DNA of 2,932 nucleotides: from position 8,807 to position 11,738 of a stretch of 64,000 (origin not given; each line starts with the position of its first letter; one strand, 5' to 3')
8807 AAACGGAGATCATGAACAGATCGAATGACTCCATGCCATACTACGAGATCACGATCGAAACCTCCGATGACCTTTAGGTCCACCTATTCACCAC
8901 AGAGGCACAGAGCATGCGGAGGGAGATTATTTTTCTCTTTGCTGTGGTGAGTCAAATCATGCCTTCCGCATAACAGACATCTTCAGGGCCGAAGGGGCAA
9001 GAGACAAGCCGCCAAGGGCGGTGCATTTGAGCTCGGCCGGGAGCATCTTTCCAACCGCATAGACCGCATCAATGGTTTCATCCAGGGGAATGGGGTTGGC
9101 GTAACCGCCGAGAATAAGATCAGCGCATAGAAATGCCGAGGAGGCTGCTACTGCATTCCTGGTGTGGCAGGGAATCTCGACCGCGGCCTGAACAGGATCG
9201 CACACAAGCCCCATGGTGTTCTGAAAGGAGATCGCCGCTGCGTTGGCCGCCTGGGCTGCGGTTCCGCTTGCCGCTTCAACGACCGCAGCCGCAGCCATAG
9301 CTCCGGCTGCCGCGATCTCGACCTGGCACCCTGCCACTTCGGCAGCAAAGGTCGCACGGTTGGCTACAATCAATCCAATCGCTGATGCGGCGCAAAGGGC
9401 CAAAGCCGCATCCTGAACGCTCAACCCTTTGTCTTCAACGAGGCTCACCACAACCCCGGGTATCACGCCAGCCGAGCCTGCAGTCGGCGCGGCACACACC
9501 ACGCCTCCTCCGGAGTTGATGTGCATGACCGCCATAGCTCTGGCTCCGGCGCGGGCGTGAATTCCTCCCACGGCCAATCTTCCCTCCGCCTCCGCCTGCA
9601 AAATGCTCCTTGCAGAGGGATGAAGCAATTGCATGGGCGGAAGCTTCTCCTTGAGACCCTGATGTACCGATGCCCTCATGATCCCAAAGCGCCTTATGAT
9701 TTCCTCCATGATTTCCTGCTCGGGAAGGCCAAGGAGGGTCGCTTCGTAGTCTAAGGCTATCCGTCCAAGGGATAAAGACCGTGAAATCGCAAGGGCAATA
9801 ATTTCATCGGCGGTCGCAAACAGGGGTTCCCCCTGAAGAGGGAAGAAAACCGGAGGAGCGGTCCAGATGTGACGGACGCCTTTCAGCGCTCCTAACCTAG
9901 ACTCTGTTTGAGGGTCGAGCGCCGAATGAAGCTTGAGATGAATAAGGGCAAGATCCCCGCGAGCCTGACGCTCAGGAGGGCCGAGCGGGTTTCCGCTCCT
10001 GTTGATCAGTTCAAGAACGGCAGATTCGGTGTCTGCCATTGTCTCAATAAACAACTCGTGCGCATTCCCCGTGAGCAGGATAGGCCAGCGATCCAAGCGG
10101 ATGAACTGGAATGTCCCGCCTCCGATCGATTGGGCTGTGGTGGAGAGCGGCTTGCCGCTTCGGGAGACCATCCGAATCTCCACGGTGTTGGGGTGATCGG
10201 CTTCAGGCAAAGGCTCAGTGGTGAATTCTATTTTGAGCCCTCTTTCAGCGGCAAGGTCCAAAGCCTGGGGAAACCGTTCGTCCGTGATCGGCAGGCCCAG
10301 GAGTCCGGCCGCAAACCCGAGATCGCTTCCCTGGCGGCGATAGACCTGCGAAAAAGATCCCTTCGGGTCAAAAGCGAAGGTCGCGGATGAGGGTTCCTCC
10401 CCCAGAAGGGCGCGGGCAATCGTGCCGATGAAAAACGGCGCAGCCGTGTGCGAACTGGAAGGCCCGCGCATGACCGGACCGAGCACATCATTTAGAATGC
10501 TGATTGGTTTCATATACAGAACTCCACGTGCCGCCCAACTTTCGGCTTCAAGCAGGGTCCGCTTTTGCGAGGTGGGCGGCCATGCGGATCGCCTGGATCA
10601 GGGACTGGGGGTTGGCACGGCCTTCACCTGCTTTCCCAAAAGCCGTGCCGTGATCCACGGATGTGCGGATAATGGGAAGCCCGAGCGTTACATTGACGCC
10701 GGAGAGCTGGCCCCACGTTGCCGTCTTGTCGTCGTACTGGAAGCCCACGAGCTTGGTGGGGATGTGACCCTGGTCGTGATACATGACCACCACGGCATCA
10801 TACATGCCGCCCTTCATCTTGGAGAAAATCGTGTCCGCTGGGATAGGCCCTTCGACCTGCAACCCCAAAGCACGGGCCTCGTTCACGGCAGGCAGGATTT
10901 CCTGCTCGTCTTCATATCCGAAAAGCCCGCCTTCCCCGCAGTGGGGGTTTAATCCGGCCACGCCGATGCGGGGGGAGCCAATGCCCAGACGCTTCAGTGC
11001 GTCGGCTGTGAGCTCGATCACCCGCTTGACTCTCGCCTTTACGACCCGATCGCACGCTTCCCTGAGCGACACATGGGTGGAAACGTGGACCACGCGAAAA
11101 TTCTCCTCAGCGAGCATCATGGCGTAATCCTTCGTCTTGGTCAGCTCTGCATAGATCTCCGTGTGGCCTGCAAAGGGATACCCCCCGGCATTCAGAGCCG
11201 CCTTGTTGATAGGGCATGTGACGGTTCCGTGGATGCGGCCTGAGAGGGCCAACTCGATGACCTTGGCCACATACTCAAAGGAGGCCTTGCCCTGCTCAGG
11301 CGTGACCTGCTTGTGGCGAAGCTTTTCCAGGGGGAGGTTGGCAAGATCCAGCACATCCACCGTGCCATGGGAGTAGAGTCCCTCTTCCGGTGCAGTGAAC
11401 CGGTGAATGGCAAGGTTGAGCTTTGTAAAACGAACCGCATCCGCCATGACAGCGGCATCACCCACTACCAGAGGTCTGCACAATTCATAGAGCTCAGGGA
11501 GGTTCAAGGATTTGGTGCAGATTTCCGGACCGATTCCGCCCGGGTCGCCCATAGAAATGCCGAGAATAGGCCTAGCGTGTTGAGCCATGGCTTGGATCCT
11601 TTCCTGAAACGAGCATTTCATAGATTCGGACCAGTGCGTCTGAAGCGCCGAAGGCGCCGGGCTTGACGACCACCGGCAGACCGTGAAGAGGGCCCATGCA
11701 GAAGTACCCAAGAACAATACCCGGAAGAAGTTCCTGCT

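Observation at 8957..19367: Nine-gene translationally coupled operon: two LarA-type enzymes, DUF1537 kinase/PdxA core, TRAP importer, PanB and an SdaA-type dehydratase (unassigned hydroxy-acid pathway)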

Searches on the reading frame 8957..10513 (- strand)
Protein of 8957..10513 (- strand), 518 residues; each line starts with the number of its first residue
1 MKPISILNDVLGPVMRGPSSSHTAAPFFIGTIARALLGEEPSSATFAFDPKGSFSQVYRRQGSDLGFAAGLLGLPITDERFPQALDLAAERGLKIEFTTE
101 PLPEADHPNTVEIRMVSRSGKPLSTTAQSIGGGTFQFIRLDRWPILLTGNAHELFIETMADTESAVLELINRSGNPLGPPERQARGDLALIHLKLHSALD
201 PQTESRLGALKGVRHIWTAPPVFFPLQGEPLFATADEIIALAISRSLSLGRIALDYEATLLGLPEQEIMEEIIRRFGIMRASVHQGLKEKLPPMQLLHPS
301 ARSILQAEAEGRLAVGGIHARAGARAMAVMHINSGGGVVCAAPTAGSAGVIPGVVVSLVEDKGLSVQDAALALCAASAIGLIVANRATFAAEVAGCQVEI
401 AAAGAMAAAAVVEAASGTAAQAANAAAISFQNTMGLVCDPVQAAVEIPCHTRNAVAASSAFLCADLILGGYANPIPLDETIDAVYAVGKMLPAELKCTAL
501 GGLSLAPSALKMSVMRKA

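Call 4: search_protein_families(library=pfam, proteins=[window:8957-10513:-])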
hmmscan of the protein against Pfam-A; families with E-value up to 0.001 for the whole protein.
window:8957-10513:- (518 aa): 2 families
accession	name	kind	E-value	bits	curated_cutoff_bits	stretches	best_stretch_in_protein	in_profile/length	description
PF03313.21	SDH_alpha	-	1.8e-58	198.7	26.4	1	247-503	4-259/260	Serine dehydratase alpha chain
PF03315.21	SDH_beta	-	0.00031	21.6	26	0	17-134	11-149/155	Serine dehydratase beta chain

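Call 5: search_protein_families(library=ncbifam, proteins=[window:8957-10513:-])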
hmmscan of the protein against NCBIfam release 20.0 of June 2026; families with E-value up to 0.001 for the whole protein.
window:8957-10513:- (518 aa): 5 families
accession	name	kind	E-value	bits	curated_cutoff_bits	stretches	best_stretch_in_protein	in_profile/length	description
TIGR00718.1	sda_alpha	equivalog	2.7e-58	197.4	243.2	1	232-510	2-280/300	L-serine ammonia-lyase, iron-sulfur-dependent, subunit alpha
TIGR00720.1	sda_mono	equivalog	2.7e-40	138.7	345.1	1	232-504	170-447/450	L-serine ammonia-lyase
TIGR00719.1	sda_beta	equivalog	1.2e-30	106.9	161.2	1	8-157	7-154/208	L-serine ammonia-lyase, iron-sulfur-dependent subunit beta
NF011614.0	PRK15040.1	equivalog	1.6e-28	99.9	873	1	325-505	267-449/454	L-serine ammonia-lyase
NF011598.0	PRK15023.1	equivalog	3.1e-26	92.3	942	1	232-505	171-449/454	L-serine ammonia-lyase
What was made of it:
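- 8957..10513 (-): Fused beta-alpha Fe-S L-serine-dehydratase-like gene (518 aa). It is adjacent and possibly co-transcribed here, but it is not part of the conserved system. SDH_alpha at 199 bits; all NCBIfam L-serine dehydratase models are below cut-off (calls 4, 5).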

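Call 28: find_homologous_proteins(query=window:8957-10513:-, max_evalue=1e-10)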
Query window:8957-10513:- (518 aa): 5664 proteins with E <= 1e-10 among 8000 candidates; the best 120 are listed.
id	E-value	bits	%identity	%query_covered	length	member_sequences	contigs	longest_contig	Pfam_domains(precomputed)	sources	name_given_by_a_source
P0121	0.0e+0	1073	96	100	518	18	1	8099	PF03313.22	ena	-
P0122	2.2e-271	919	82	100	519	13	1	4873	PF03313.22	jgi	jgi:L-serine dehydratase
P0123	2.8e-271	919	82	100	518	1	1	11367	PF03313.22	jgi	jgi:L-serine dehydratase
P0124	6.6e-269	911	82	99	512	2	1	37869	PF03315.22,PF03313.22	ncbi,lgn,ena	-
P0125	3.7e-268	909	80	100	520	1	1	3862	PF03313.22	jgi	jgi:L-serine dehydratase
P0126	2.4e-267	906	82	100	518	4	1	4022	PF03313.22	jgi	jgi:L-serine dehydratase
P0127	7.6e-267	904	82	100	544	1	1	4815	PF03313.22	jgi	jgi:L-serine dehydratase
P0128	5.0e-266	902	80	100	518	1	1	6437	PF03313.22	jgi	-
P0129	1.7e-265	900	79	100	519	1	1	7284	PF03313.22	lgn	-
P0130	1.8e-265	900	80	100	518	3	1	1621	PF03313.22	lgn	-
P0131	3.4e-265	899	80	100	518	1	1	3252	PF03313.22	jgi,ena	-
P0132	5.3e-265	898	80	100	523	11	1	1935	PF03313.22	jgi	jgi:L-serine dehydratase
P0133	6.0e-265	898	81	100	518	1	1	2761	PF03313.22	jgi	jgi:L-serine dehydratase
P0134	6.4e-265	898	79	100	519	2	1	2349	PF03313.22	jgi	jgi:L-serine dehydratase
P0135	9.5e-265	897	79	100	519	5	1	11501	PF03313.22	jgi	-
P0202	2.9e-222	757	68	100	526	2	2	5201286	PF03315.22,PF03313.22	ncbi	-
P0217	1.5e-217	742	67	100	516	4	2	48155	PF03315.22,PF03313.22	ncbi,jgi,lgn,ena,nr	ncbi:MAG: hypothetical protein DRJ03_05935 [Chloroflexi bacterium]|nr:MAG: hypothetical protein DRJ0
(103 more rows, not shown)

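Call 29: find_encoding_contigs(protein=P0124, flank=10000, max_places=1)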
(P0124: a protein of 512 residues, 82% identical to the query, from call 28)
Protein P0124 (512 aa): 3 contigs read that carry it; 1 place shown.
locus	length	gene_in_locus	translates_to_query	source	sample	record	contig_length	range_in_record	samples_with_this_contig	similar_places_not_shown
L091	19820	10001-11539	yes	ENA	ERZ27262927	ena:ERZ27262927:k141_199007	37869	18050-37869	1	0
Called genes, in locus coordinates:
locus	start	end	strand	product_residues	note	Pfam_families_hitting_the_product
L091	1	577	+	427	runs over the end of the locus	PF07005:SBD_N, PF17042:NBD_C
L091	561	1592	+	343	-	PF04166:PdxA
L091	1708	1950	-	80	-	-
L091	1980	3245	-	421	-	PF13493:DUF4118 (weak), PF00512:HisKA, PF02518:HATPase_c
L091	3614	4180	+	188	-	PF02566:OsmC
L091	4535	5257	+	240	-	-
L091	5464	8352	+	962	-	PF00989:PAS, PF08448:PAS_4, PF01590:GAF, PF13185:GAF_2, PF13492:GAF_3, PF08448:PAS_4, PF07730:HisKA_3, PF02518:HATPase_c, +3 more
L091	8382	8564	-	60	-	-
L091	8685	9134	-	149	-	PF00072:Response_reg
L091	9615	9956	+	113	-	PF25212:HVO_A0114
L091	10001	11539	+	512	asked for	PF03315:SDH_beta (faint), PF03313:SDH_alpha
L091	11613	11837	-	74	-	-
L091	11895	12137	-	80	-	-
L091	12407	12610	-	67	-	-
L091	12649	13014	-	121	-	PF00072:Response_reg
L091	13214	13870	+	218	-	PF00072:Response_reg, PF08281:Sigma70_r4_2, PF00196:GerE, PF13384:HTH_23 (faint)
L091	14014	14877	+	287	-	PF13098:Thioredoxin_2 (weak), PF13462:Thioredoxin_4, PF01323:DSBA, PF13743:Thioredoxin_5 (faint)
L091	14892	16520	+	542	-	PF02310:B12-binding, PF04055:Radical_SAM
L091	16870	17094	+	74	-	-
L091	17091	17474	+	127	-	PF01850:PIN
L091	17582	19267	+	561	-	PF00005:ABC_tran, PF02463:SMC_N (faint), PF13304:AAA_21 (faint), PF12848:ABC_tran_Xtn, PF00005:ABC_tran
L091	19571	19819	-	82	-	?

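Call 30: find_encoding_contigs(protein=P0202, flank=8000, max_places=1)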
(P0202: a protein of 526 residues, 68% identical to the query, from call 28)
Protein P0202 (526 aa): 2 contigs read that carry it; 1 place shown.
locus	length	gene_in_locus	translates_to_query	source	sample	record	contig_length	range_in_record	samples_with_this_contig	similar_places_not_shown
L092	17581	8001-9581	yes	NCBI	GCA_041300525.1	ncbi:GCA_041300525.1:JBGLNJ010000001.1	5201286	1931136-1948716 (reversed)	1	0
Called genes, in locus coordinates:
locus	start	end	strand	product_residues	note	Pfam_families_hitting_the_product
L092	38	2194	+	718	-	PF05137:PilN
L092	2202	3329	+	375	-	PF07719:TPR_2 (faint), PF13432:TPR_16 (faint), PF23472:LysM2_CERK1_LYK3_4_5 (weak), PF23473:LysM3_LYK4_5, PF01476:LysM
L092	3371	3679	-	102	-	PF09860:DUF2087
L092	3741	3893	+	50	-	PF00174:Oxidored_molyb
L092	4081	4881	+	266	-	PF00459:Inositol_P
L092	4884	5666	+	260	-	PF00881:Nitroreductase, PF14512:TM1586_NiRdase (faint)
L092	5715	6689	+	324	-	PF02423:OCD_Mu_crystall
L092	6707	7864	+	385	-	PF01266:DAO, PF12831:FAD_oxidored (faint), PF13450:NAD_binding_8 (weak)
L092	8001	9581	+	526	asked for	PF03315:SDH_beta (faint), PF03313:SDH_alpha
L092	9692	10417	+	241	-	PF25023:TEN_YD-shell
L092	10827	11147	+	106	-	-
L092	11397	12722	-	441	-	PF00890:FAD_binding_2 (weak), PF07992:Pyr_redox_2 (faint), PF12831:FAD_oxidored (weak), PF13450:NAD_binding_8 (weak)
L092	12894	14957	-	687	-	PF13534:Fer4_17 (faint), PF12797:Fer4_2 (faint), PF12838:Fer4_7 (weak), PF13183:Fer4_8, PF13187:Fer4_9, PF13237:Fer4_10, PF13484:Fer4_16, PF02754:CCG, +1 more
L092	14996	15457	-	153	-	PF08534:Redoxin, PF00578:AhpC-TSA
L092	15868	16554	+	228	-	PF02899:Phage_int_SAM_1 (weak), PF00589:Phage_integrase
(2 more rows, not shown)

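Call 31: find_encoding_contigs(protein=P0217, flank=8000, max_places=1)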
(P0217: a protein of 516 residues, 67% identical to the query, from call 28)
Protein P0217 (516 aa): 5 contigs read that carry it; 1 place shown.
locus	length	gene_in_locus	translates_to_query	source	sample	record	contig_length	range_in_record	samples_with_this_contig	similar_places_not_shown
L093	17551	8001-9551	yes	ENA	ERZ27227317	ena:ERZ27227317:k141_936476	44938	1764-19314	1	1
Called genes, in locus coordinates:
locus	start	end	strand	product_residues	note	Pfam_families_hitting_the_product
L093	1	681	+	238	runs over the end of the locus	PF00696:AA_kinase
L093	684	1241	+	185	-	PF01765:RRF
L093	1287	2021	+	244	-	PF01255:Prenyltransf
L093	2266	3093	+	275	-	PF01148:CTP_transf_1, PF01864:CarS-like (weak)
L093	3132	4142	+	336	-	PF00316:FBPase, PF18913:FBPase_C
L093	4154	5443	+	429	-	PF07498:Rho_N, PF07497:Rho_RNA_bind, PF00006:ATP-synt_ab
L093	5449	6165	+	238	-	PF00702:Hydrolase, PF13419:HAD_2, PF13242:Hydrolase_like (weak)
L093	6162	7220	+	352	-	PF02811:PHP (weak)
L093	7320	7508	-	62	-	PF00037:Fer4 (weak), PF12797:Fer4_2 (faint), PF13237:Fer4_10 (weak), PF14697:Fer4_21 (weak), PF14843:GF_recep_IV (weak), PF12837:Fer4_6 (faint), PF12838:Fer4_7 (weak), PF13187:Fer4_9 (weak), +1 more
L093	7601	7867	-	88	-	PF00037:Fer4 (weak), PF14697:Fer4_21 (faint), PF12838:Fer4_7, PF13187:Fer4_9 (weak), PF13484:Fer4_16 (faint)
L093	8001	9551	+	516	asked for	PF03315:SDH_beta (faint), PF03313:SDH_alpha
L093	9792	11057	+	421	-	PF13646:HEAT_2 (faint)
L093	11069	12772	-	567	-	PF00497:SBP_bac_3, PF10613:Lig_chan-Glu_bd (faint), PF00497:SBP_bac_3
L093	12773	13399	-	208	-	PF01467:CTP_transf_like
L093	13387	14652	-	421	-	PF01018:GTP1_OBG, PF01926:MMR_HSR1, PF02421:FeoB_N, PF09269:DUF1967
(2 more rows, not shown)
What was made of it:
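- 8957..10513 (-): Distant homologues sit in unrelated contexts (calls 30, 31).
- Its homologues in other phyla sit in unrelated or amino-acid-related contexts (calls 30, 31).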

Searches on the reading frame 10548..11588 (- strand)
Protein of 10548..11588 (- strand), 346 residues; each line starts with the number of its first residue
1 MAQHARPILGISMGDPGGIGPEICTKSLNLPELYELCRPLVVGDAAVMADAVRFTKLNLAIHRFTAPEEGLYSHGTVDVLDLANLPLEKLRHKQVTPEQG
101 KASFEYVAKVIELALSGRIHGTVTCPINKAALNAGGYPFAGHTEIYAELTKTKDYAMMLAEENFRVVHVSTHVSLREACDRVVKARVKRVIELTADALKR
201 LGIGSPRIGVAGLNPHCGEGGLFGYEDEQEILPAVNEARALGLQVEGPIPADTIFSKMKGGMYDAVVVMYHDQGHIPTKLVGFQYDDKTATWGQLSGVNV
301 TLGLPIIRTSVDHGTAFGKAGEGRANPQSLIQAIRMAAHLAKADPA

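Call 4: search_protein_families(library=pfam, proteins=[window:10548-11588:-])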
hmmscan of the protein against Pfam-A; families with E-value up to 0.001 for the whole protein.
window:10548-11588:- (346 aa): 1 family
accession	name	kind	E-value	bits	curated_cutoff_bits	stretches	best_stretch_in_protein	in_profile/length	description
PF04166.17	PdxA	-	3.2e-104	348.8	27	1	35-337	1-286/286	Pyridoxal phosphate biosynthetic protein PdxA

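Call 5: search_protein_families(library=ncbifam, proteins=[window:10548-11588:-])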
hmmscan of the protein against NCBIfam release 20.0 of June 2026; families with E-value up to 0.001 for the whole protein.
window:10548-11588:- (346 aa): 7 families
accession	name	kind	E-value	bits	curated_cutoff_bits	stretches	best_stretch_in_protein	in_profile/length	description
NF002992.0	PRK03743.1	equivalog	1.2e-112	376.4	470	1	5-342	3-329/333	4-hydroxythreonine-4-phosphate dehydrogenase PdxA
TIGR00557.1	pdxA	equivalog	1.2e-101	340.4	290.35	1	9-341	2-320/320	4-hydroxythreonine-4-phosphate dehydrogenase PdxA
NF003699.0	PRK05312.1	equivalog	5e-88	295.7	378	1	7-343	5-335/340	4-hydroxythreonine-4-phosphate dehydrogenase PdxA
NF002891.0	PRK03371.1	equivalog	5e-88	295.5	583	1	8-341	4-326/326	D-threonate 4-phosphate dehydrogenase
NF002520.0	PRK01909.1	equivalog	3.4e-69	233.7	476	1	6-343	5-325/329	4-hydroxythreonine-4-phosphate dehydrogenase PdxA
NF002744.0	PRK02746.1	equivalog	5.3e-67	226.4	425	1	3-343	6-342/346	4-hydroxythreonine-4-phosphate dehydrogenase PdxA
NF003040.0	PRK03946.1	equivalog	9.6e-53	179.6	376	1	9-342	4-305/307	4-hydroxythreonine-4-phosphate dehydrogenase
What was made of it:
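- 10548..11588 (-): PdxA-family NAD-dependent oxidative decarboxylase (346 aa), PdxA2-like. TIGR00557 scores 340 against a cut-off of 290 (calls 4, 5).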

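Call 47: search_solved_structures(query=window:10548-11588:-, max_evalue=1e-10)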
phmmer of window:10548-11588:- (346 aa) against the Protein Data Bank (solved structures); distinct sequences matched with E-value up to 1e-10: 15.
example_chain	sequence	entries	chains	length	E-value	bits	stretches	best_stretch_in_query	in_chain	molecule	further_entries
4jqp_A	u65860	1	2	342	3.7e-85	289.6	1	6-341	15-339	4-hydroxythreonine-4-phosphate dehydrogenase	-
6e85_A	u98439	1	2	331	5.9e-78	266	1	8-342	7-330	D-threonate 4-phosphate dehydrogenase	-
2hi1_A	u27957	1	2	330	1.8e-76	261.1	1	9-341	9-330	4-hydroxythreonine-4-phosphate dehydrogenase 2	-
1ps7_A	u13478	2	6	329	9.8e-58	199.5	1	11-339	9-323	4-hydroxythreonine-4-phosphate dehydrogenase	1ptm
1ps6_A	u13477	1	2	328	1.1e-57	199.4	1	11-339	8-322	4-hydroxythreonine-4-phosphate dehydrogenase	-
6xmy_A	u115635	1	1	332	2.7e-56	194.7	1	4-341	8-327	4-hydroxythreonine-4-phosphate dehydrogenase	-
1r8k_A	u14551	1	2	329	1.8e-54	188.8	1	11-339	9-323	4-hydroxythreonine-4-phosphate dehydrogenase 1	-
1yxo_A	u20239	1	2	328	3.5e-53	184.5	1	11-341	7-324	4-hydroxythreonine-4-phosphate dehydrogenase 1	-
3lxy_A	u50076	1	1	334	3.8e-50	174.5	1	9-339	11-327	4-hydroxythreonine-4-phosphate dehydrogenase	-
4aty_A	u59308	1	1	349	5.9e-41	144.3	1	9-337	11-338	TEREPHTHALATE 1,2-CIS-DIHYDRODIOL DEHYDROGENASE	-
8zj3_A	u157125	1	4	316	2.5e-40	142.3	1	9-336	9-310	4-hydroxythreonine-4-phosphate dehydrogenase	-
8zj7_B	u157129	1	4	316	2.5e-40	142.3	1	9-336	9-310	4-hydroxythreonine-4-phosphate dehydrogenase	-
8zj5_A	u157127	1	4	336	3.5e-40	141.8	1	9-336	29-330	4-hydroxythreonine-4-phosphate dehydrogenase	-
8zhy_A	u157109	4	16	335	4e-40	141.6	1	9-336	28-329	4-hydroxythreonine-4-phosphate dehydrogenase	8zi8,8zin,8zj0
3tsn_A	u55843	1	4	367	4.3e-21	79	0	239-340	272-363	4-hydroxythreonine-4-phosphate dehydrogenase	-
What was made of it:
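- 10548..11588 (-): It is closer to 6E85 'D-threonate 4-phosphate dehydrogenase' (266 bits), 2HI1 PdxA2 (261) and 4JQP (290) than to E. coli PdxA 1PS6 (199) (call 47).
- On D-threonate-4-phosphate dehydrogenase (PdxA2, NF002891): However, PDB PdxA2-type chains score 261-290 bits against 184-199 for the E. coli, Salmonella and Pseudomonas PdxA chains (call 47).
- PdxA is nearer PdxA2 / D-threonate-4-phosphate dehydrogenase structures than E. coli PdxA (call 47).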
